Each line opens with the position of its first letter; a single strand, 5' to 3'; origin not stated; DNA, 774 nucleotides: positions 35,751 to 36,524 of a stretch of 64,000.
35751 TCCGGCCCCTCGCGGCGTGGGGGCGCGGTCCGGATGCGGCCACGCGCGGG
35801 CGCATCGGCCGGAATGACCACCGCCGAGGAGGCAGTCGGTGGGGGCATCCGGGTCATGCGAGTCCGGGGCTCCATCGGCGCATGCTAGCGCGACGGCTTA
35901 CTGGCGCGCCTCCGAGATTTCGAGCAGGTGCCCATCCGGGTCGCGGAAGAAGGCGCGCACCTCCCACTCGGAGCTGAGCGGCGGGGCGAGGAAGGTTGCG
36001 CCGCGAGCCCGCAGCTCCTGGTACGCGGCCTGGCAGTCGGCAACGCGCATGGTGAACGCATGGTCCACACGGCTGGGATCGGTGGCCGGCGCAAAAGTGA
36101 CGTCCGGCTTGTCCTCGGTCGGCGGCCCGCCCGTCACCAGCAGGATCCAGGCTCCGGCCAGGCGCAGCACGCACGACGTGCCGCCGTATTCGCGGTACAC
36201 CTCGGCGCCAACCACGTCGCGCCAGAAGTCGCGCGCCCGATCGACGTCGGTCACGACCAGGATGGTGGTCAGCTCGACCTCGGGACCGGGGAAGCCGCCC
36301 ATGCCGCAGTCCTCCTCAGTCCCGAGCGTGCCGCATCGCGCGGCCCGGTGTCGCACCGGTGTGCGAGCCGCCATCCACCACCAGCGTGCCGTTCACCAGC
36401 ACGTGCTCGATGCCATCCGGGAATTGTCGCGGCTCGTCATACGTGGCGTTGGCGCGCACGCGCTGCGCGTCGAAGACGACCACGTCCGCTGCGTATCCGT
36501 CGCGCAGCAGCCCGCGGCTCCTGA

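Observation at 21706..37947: Uricolytic locus with XDH, uricase, HIU hydrolase, OHCU decarboxylase, a cyclic amidohydrolase and malate synthase, but no recognisable allantoate-to-glyoxylate enzymes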

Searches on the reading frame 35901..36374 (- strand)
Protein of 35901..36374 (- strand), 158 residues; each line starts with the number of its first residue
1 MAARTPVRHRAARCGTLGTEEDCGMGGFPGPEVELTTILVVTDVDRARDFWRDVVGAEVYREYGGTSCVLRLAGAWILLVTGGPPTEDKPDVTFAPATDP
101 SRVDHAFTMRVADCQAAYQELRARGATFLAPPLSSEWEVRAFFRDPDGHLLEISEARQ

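Call 6: search_protein_families(library=pfam, proteins=[window:35901-36374:-], max_evalue=0.01)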
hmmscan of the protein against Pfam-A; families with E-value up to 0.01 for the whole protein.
window:35901-36374:- (158 aa): 5 families
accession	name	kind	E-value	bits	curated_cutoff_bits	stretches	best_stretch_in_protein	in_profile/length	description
PF00903.31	Glyoxalase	-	9.5e-15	55.5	20.6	1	38-153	6-121/121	Glyoxalase/Bleomycin resistance protein/Dioxygenase superfamily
PF18029.7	Glyoxalase_6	-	1.6e-09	38.8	23.6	1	41-153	6-105/106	Glyoxalase-like domain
PF12681.13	Glyoxalase_2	-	5.2e-08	33.3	30.1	1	37-156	4-116/118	Glyoxalase-like domain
PF13669.12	Glyoxalase_4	-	0.00041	21.1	27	1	39-130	5-95/109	Glyoxalase/Bleomycin resistance protein/Dioxygenase superfamily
PF22677.2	Ble-like_N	-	0.0064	16.7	24.5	0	38-56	6-24/41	Bleomycin resistance protein-like N-terminal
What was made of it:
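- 35898..36374 (-): VOC/glyoxalase-fold protein. The start is uncertain: the ORF overlaps the upstream gene by 59 nt. PF00903 (call 6).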

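Call 8: search_protein_families(library=ncbifam, proteins=[window:35901-36374:-], max_evalue=0.001)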
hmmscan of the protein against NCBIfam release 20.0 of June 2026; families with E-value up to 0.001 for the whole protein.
window:35901-36374:- (158 aa): 7 families
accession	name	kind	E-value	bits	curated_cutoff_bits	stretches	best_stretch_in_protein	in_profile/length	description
TIGR00068.2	glyox_I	equivalog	2.4e-06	27.5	120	1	97-156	81-140/143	lactoylglutathione lyase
NF033933.0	fosA8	exception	8.3e-05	22.9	300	1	39-153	10-114/138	FosA8 family fosfomycin resistance glutathione transferase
NF000496.2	Fos_GSH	equivalog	0.00039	20.5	180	1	39-153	10-114/136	fosfomycin resistance glutathione transferase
NF003152.0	PRK04101.1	equivalog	0.00048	20.5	171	0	39-153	10-116/139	metallothiol transferase FosB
NF000026.1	154989_fosA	exception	0.00053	20.2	275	1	38-153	9-114/141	FosA/FosA2 family fosfomycin resistance glutathione transferase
NF000221.4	FosA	exception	0.00071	19.5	250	0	38-153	9-114/137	FosA family fosfomycin resistance glutathione transferase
NF007629.0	PRK10291.1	equivalog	0.00096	19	246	0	35-157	4-127/135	lactoylglutathione lyase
